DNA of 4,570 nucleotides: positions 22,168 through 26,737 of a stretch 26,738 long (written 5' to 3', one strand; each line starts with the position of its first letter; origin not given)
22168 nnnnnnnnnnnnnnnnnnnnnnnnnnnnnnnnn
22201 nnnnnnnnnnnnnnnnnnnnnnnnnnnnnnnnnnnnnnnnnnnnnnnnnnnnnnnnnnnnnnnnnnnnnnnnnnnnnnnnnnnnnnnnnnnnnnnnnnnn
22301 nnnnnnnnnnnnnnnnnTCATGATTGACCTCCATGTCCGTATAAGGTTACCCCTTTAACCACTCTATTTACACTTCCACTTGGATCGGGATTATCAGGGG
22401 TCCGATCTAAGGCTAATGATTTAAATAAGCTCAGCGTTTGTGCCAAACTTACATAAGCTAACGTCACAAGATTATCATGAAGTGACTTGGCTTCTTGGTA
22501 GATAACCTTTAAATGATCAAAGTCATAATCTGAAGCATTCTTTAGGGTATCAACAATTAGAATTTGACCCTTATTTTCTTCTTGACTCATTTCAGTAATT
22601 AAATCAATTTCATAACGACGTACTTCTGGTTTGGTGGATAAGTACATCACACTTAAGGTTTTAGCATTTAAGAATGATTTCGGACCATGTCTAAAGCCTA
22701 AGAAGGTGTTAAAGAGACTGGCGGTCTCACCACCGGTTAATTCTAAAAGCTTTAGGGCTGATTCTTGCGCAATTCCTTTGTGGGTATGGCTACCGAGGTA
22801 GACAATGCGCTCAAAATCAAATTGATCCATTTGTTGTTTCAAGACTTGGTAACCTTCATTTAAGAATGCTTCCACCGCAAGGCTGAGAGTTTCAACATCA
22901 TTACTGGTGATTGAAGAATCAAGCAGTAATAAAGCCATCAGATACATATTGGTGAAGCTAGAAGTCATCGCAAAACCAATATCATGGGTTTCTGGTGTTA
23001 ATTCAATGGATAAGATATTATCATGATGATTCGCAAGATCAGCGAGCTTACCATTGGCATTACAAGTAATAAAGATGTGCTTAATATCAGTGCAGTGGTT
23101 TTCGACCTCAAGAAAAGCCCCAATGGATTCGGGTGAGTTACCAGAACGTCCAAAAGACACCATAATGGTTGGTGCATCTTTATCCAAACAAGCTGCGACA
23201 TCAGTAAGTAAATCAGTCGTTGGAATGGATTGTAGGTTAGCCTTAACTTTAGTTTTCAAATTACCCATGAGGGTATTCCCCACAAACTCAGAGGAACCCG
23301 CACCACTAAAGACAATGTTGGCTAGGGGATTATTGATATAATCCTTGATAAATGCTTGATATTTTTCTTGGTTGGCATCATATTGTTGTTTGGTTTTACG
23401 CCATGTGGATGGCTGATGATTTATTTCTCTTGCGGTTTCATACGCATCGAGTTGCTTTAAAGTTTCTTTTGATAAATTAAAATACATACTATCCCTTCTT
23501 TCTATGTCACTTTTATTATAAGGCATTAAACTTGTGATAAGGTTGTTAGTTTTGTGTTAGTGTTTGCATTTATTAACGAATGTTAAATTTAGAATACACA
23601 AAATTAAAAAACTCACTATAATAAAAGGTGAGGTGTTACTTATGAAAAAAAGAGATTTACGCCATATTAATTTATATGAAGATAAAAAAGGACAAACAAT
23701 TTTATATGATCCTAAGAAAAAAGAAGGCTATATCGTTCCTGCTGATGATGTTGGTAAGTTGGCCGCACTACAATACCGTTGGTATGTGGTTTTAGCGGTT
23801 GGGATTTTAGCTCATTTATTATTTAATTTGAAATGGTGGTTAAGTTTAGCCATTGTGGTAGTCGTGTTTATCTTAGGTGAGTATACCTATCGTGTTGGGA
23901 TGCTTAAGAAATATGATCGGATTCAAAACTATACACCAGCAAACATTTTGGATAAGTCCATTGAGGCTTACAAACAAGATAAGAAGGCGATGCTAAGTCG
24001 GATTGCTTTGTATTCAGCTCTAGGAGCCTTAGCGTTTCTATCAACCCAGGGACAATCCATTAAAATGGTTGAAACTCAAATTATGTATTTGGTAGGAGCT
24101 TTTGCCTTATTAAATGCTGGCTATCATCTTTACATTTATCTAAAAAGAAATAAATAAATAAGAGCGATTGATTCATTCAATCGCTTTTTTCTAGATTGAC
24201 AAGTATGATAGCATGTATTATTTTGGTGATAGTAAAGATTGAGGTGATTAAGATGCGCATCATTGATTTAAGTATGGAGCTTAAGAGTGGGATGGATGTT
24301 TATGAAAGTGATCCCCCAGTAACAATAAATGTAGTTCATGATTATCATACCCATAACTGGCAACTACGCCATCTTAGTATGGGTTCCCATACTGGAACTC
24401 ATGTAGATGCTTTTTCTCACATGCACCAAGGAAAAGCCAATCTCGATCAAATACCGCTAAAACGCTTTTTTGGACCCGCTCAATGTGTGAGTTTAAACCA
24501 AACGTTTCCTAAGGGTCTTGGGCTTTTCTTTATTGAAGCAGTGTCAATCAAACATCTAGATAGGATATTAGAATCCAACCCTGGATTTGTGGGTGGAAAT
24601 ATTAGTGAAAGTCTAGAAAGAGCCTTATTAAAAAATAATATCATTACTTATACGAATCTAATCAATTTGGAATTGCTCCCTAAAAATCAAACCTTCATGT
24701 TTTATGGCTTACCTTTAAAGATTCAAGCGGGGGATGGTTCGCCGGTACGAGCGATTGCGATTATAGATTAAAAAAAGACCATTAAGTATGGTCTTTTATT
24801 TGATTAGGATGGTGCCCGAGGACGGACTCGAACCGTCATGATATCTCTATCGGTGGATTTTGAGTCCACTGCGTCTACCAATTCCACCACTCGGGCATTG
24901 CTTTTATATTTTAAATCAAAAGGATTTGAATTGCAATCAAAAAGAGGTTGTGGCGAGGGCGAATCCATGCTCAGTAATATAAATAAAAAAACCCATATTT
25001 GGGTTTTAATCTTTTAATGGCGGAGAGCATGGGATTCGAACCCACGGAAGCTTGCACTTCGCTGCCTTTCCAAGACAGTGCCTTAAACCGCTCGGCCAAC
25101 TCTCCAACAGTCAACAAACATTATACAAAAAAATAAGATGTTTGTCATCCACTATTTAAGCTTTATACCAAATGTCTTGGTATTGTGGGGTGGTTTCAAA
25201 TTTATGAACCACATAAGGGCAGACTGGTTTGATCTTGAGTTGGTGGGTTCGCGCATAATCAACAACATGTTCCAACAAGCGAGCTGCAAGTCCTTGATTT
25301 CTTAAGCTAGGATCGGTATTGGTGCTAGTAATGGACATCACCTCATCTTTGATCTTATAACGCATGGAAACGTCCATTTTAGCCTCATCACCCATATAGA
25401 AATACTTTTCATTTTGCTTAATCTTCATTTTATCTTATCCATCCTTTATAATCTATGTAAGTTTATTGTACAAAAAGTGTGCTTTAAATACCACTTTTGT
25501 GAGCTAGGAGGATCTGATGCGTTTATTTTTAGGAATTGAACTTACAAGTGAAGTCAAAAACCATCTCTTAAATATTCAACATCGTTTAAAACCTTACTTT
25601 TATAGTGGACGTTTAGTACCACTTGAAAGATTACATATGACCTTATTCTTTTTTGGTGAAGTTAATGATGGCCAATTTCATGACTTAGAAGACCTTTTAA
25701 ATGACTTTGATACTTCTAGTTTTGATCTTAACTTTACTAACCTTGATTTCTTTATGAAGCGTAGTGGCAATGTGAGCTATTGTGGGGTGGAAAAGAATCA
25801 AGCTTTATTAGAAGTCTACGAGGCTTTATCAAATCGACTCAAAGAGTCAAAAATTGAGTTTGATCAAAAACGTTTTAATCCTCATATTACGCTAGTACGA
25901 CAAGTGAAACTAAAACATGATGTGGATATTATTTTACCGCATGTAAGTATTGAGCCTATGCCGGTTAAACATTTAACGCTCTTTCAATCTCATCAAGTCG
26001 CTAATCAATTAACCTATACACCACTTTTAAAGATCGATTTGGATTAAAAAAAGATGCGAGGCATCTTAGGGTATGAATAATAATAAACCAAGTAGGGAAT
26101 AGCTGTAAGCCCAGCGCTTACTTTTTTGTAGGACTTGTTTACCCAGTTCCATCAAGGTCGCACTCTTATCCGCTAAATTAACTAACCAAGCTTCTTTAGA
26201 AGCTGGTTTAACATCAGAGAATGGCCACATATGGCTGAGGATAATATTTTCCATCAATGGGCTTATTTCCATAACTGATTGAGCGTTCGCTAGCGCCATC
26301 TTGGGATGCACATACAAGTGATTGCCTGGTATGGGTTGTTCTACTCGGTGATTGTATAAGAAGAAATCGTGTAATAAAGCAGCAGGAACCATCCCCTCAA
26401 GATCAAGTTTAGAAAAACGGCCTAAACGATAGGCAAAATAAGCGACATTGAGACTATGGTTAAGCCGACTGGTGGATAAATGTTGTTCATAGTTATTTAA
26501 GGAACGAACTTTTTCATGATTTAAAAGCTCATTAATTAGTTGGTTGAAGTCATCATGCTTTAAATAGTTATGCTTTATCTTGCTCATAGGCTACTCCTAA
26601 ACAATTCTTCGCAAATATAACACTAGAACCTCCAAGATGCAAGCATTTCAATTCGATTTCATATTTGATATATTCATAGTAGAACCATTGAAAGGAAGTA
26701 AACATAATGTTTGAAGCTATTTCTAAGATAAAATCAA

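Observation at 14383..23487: Non-canonical GalNAc/amino-sugar catabolic locus lacking a deacetylase, next to an intact ceramidase-fold amidohydrolase and a Gfo oxidoreductase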

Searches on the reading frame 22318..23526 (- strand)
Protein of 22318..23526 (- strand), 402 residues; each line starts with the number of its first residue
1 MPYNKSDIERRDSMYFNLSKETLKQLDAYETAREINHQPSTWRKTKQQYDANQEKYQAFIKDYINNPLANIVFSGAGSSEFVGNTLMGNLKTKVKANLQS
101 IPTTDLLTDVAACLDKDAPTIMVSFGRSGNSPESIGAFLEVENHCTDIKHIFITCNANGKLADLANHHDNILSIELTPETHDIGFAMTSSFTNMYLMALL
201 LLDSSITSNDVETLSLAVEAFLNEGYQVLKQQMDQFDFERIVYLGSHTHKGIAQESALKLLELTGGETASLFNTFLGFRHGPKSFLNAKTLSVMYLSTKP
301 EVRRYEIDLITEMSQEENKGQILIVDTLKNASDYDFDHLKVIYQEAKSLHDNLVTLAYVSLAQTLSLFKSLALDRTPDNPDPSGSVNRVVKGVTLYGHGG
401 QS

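Call 4: search_protein_families(library=pfam, proteins=[window:22318-23526:-])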
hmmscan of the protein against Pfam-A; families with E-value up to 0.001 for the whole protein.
window:22318-23526:- (402 aa): 1 family
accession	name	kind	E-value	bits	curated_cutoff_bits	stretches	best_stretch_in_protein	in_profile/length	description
PF01380.27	SIS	-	8e-14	52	25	1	70-202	7-129/131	SIS domain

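Call 5: search_protein_families(library=ncbifam, proteins=[window:22318-23526:-])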
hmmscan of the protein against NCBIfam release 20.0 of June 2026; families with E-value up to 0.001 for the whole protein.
window:22318-23526:- (402 aa): 7 families
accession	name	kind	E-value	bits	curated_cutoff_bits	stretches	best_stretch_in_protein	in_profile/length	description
TIGR02815.1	agaS_fam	subfamily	7.3e-106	354.3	529.2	1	28-396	2-370/372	putative sugar isomerase, AgaS family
NF041128.1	glucosaP_deam_GlmD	equivalog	1.6e-23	83.4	580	1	44-381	9-315/323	glucosamine-6-phosphate deaminase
NF001484.0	PRK00331.1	subfamily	6e-11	41.4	381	1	31-380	254-591/601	isomerizing glutamine--fructose-6-phosphate transaminase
TIGR01135.1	glmS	equivalog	2.1e-10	39.7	418.05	1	11-380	232-597/607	glutamine--fructose-6-phosphate transaminase (isomerizing)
NF006423.0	PRK08674.1-2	equivalog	3e-05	23.1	254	1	63-176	22-125/317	bifunctional phosphoglucose/phosphomannose isomerase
NF046059.1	NagB_SO3506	equivalog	6.2e-05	22.5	430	1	46-319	16-278/330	glucosamine-6-phosphate deaminase NagB-II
TIGR02128.1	G6PI_arch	equivalog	8.5e-05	21.6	213.9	1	64-175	17-118/308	bifunctional phosphoglucose/phosphomannose isomerase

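Call 28: find_homologous_proteins(query=window:22318-23487:-, max_evalue=1e-60)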
Query window:22318-23487:- (389 aa): 7117 proteins with E <= 1e-60 among 8000 candidates; the best 120 are listed.
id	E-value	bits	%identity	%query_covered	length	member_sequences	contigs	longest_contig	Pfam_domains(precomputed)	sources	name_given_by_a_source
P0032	8.3e-255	862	100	100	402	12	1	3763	PF01380.28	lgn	-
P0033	3.7e-187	640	73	100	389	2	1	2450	PF01380.28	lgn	-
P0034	5.3e-167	573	67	99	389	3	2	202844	PF01380.28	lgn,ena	-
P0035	5.8e-148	511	61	100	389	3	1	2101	PF01380.28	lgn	-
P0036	1.2e-146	506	60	100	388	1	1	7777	PF01380.28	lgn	-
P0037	8.4e-145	500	60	100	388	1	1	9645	PF01380.28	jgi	jgi:tagatose-6-phosphate ketose/aldose isomerase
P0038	3.1e-140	485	58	98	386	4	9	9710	PF01380.28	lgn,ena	-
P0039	6.9e-140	484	59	99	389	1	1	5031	PF01380.28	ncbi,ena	-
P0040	2.5e-139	482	58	99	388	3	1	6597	PF01380.28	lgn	-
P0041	2.0e-124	433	55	98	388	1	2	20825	PF01380.28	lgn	-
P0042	1.2e-122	427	56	98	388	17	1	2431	PF01380.28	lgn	-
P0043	8.3e-105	369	49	98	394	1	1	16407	PF01380.28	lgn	-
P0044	2.7e-103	364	48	99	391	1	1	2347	PF01380.28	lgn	-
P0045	7.5e-103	362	48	99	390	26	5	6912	PF01380.28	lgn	-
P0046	4.4e-102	360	47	98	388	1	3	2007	PF01380.28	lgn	-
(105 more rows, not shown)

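Call 29: find_encoding_contigs(protein=P0041, flank=10000, max_places=2)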
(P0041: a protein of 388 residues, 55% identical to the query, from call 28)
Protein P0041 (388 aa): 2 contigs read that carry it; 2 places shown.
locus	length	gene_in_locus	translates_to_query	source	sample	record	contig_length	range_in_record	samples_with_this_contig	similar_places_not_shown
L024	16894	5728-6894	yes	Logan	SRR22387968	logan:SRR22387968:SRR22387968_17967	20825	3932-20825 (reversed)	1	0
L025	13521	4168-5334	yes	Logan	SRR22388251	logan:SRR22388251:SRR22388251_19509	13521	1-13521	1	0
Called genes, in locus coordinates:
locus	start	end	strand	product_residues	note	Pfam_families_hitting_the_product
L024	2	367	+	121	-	?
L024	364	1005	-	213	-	PF00392:GntR, PF07729:FCD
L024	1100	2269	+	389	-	PF00390:malic, PF03949:Malic_M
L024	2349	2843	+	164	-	PF04832:SOUL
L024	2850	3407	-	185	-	PF18955:DUF5698 (weak)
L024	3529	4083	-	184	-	-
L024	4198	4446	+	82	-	-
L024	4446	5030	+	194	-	PF01863:YgjP-like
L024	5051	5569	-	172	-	-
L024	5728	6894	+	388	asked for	PF01380:SIS (weak)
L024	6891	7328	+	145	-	PF03610:EIIA-man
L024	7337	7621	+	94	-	PF02699:YajC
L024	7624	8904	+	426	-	PF08013:GatZ_KbaZ-like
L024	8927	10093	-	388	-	PF00165:HTH_AraC (weak), PF12833:HTH_18, PF00165:HTH_AraC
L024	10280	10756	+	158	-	PF03830:PTSIIB_sorb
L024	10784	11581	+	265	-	PF03609:EII-Sor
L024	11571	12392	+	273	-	PF03613:EIID-AGA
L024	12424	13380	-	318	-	PF01408:GFO_IDH_MocA, PF02894:GFO_IDH_MocA_C (weak), PF22725:GFO_IDH_MocA_C3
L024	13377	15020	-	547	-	PF05833:NFACT_N, PF05670:NFACT-R_1, PF18297:NFACT-R_2 (weak)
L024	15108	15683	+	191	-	PF00625:Guanylate_kin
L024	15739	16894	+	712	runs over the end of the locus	PF17764:PriA_3primeBD, PF04851:ResIII, PF00270:DEAD, PF18319:Zn_ribbon_PriA, PF00271:Helicase_C (weak)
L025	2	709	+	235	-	?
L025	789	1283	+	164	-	PF04832:SOUL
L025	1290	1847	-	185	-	PF18955:DUF5698 (weak)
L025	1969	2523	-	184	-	-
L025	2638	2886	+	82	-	-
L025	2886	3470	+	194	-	PF01863:YgjP-like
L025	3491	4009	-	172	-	-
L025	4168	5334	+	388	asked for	PF01380:SIS (weak)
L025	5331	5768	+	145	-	PF03610:EIIA-man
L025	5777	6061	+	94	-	PF02699:YajC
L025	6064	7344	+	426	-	PF08013:GatZ_KbaZ-like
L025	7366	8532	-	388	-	PF00165:HTH_AraC (weak), PF12833:HTH_18, PF00165:HTH_AraC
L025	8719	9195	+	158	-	PF03830:PTSIIB_sorb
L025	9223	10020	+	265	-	PF03609:EII-Sor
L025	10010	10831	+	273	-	PF03613:EIID-AGA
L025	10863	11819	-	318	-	PF01408:GFO_IDH_MocA, PF02894:GFO_IDH_MocA_C (weak), PF22725:GFO_IDH_MocA_C3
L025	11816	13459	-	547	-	PF05833:NFACT_N, PF05670:NFACT-R_1, PF18297:NFACT-R_2 (weak)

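Call 30: find_encoding_contigs(protein=P0043, flank=10000, max_places=2)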
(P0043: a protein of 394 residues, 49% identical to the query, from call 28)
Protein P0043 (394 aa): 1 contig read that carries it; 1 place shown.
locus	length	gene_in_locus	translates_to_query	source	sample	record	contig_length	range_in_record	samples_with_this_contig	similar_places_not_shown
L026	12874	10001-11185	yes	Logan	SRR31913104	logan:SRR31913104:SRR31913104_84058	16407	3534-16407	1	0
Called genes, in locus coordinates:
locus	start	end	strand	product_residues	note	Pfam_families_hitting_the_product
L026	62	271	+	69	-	PF16945:Phage_r1t_holin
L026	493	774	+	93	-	-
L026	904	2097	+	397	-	PF00871:Acetate_kinase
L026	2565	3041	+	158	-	PF03830:PTSIIB_sorb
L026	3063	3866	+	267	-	PF03609:EII-Sor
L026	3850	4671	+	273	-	PF03613:EIID-AGA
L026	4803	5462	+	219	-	PF00702:Hydrolase, PF13419:HAD_2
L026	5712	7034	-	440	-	PF08013:GatZ_KbaZ-like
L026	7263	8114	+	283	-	PF01116:F_bP_aldolase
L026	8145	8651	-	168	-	-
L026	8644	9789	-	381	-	PF01979:Amidohydro_1, PF07969:Amidohydro_3 (weak)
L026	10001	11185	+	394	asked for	PF01380:SIS (weak)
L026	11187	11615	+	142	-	PF03610:EIIA-man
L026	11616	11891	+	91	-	PF02699:YajC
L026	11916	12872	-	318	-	?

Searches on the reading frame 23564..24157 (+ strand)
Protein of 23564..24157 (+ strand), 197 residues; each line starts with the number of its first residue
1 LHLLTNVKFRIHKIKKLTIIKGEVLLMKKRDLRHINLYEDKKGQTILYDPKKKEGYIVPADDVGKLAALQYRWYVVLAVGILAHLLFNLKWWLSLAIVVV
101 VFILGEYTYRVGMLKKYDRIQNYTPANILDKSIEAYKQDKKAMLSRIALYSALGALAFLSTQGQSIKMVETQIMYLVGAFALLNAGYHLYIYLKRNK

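Call 6: search_protein_families(library=pfam, proteins=[window:23564-24157:+])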
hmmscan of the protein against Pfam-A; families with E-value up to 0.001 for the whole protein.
window:23564-24157:+ (197 aa): 0 families

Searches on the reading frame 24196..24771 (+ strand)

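Call 6: search_protein_families(library=pfam, proteins=[window:24196-24771:+])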
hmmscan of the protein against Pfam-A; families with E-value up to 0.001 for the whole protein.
window:24196-24771:+ (191 aa): 1 family
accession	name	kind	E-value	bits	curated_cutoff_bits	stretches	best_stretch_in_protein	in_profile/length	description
PF04199.19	Cyclase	-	1.1e-15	58.5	23.1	1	23-103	1-65/142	Putative cyclase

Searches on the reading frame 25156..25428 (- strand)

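Call 7: search_protein_families(library=pfam, proteins=[window:25156-25428:-])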
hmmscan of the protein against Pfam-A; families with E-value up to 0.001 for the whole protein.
window:25156-25428:- (90 aa): 2 families
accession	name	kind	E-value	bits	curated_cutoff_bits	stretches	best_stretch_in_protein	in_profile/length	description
PF14542.12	Acetyltransf_CG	-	9.8e-22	77.3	30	1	10-86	2-80/80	GCN5-related N-acetyl-transferase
PF00583.31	Acetyltransf_1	-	1.7e-05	25.5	20.7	1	26-64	52-93/116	Acetyltransferase (GNAT) family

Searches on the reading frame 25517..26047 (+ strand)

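Call 6: search_protein_families(library=pfam, proteins=[window:25517-26047:+])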
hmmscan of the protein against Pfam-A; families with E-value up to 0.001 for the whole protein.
window:25517-26047:+ (176 aa): 3 families
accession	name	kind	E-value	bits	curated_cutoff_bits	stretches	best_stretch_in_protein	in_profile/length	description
PF02834.22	LigT_PEase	-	3.2e-19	69.3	23.3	2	7-83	1-82/87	LigT like Phosphoesterase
PF13563.12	2_5_RNA_ligase2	-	1.7e-11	44.8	27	1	29-143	17-129/152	2'-5' RNA ligase superfamily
PF10469.15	AKAP7_NLS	-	7.9e-08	32.9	24.4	1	4-134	4-154/208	AKAP7 2'5' RNA ligase-like domain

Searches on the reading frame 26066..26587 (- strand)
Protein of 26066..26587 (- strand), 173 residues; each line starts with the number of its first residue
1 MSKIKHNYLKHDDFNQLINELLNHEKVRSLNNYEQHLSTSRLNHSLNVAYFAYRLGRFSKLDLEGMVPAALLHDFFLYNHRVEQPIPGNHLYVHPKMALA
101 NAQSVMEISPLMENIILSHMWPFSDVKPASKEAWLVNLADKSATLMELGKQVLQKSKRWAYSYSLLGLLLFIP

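Call 6: search_protein_families(library=pfam, proteins=[window:26066-26587:-])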
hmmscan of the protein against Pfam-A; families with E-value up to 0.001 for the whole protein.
window:26066-26587:- (173 aa): 1 family
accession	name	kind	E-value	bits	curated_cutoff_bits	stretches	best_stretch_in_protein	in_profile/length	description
PF01966.28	HD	-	2e-07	31.7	22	1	41-143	1-114/116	HD domain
